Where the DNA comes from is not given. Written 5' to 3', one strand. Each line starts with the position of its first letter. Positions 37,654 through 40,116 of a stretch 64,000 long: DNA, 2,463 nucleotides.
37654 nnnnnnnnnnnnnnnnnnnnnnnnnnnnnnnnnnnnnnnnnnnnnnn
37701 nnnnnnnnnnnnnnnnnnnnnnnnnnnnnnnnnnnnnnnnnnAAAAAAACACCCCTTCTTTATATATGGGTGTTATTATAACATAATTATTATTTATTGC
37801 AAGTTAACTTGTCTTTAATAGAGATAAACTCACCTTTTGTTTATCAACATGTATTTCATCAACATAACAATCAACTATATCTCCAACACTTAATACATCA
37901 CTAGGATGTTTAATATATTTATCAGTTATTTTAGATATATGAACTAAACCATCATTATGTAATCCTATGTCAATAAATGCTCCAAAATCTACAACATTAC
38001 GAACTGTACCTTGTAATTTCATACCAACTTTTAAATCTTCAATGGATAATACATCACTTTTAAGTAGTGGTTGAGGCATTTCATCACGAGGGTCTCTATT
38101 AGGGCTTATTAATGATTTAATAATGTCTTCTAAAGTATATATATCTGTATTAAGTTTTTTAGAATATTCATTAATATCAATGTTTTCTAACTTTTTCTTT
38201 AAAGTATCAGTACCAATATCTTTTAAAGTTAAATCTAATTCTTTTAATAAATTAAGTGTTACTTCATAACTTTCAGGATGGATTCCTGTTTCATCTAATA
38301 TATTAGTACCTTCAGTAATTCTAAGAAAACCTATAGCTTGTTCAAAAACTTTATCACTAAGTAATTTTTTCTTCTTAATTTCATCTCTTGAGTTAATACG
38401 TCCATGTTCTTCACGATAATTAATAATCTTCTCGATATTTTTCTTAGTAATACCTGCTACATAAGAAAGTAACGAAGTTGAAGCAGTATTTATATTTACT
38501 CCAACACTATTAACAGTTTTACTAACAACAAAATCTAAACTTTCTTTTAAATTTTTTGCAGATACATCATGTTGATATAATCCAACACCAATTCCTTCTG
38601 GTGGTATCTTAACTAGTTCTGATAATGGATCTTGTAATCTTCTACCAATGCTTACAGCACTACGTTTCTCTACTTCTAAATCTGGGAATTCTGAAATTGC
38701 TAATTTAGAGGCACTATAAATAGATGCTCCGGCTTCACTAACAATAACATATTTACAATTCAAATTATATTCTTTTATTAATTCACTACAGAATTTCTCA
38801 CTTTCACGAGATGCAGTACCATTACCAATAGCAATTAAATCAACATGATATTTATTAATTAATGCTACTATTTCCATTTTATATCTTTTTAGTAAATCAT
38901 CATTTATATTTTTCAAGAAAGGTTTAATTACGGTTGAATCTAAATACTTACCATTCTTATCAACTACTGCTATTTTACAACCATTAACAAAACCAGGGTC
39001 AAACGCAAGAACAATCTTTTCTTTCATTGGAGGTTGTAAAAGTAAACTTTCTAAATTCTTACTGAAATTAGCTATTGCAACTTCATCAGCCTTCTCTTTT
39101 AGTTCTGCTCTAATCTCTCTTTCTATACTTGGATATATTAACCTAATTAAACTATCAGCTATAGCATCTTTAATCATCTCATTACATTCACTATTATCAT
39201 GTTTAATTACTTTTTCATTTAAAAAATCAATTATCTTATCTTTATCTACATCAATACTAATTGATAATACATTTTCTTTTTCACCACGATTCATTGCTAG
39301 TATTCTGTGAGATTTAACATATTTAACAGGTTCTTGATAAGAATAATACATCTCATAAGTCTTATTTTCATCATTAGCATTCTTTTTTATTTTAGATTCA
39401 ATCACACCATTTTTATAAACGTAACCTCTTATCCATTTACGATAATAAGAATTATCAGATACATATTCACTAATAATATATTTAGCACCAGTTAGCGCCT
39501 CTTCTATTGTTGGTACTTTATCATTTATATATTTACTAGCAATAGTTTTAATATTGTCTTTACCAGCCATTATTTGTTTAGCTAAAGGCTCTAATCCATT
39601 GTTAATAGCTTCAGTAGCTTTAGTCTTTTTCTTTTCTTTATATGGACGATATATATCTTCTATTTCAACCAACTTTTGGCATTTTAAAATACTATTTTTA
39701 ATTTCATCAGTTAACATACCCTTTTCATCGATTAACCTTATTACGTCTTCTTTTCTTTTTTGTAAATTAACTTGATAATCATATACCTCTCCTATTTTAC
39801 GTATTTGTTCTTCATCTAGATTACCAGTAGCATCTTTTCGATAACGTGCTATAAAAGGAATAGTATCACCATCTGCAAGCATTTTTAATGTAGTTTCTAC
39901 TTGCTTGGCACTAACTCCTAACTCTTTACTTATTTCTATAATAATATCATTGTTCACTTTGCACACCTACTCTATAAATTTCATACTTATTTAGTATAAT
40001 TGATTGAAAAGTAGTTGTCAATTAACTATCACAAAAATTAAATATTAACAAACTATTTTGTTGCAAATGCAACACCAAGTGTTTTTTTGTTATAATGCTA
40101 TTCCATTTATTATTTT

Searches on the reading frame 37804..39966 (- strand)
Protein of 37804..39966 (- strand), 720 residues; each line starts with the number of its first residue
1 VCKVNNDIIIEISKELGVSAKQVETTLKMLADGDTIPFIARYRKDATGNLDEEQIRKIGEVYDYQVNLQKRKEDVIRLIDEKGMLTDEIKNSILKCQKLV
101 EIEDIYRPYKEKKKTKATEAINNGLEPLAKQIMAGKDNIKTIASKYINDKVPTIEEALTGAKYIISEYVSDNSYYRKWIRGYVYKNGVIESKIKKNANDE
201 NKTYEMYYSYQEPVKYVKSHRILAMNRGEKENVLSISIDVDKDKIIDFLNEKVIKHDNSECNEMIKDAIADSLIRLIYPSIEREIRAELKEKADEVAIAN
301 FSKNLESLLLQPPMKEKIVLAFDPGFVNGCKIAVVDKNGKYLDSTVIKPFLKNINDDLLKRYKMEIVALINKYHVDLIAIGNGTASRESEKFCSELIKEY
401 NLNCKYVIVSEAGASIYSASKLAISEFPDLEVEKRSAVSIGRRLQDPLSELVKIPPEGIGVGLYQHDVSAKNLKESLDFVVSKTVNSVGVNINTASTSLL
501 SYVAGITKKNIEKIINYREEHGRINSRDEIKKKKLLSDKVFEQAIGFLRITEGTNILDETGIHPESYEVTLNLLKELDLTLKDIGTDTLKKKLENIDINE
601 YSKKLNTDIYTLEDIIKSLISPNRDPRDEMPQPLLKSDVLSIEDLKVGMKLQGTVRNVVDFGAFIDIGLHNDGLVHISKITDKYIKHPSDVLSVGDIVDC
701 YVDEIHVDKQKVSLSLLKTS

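Call 12: search_protein_families(library=pfam, proteins=[window:37804-39966:-])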
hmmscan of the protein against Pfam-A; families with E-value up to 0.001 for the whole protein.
window:37804-39966:- (720 aa): 9 families
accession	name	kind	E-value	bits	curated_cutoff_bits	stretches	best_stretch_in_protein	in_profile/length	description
PF16921.10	Tex_YqgF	-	4.3e-49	166.6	27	1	317-445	1-126/126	Tex protein YqgF-like domain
PF09371.15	Tex_N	-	6.7e-29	99.9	32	1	7-80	2-75/75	Tex-like protein N-terminal domain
PF22706.1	Tex_central_region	-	1.9e-27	96.9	27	1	140-301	7-178/178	Tex central region-like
PF12836.13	HHH_3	-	5.2e-21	75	27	1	485-549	1-65/65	Helix-hairpin-helix motif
PF17674.7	HHH_9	-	3.1e-18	66.8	23.1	1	555-627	1-70/70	HHH domain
PF00575.29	S1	-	1.7e-16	60.8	22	1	645-716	2-73/74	S1 RNA binding domain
PF14635.12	HHH_7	-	1e-08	35.9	27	1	464-550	11-103/104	Helix-hairpin-helix motif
PF23459.1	S1_RRP5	-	1.9e-07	32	27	1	645-716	1-72/72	RRP5 S1 domain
PF14639.11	YqgF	-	0.00028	21.1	35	1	335-452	26-147/150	Holliday-junction resolvase-like of SPT6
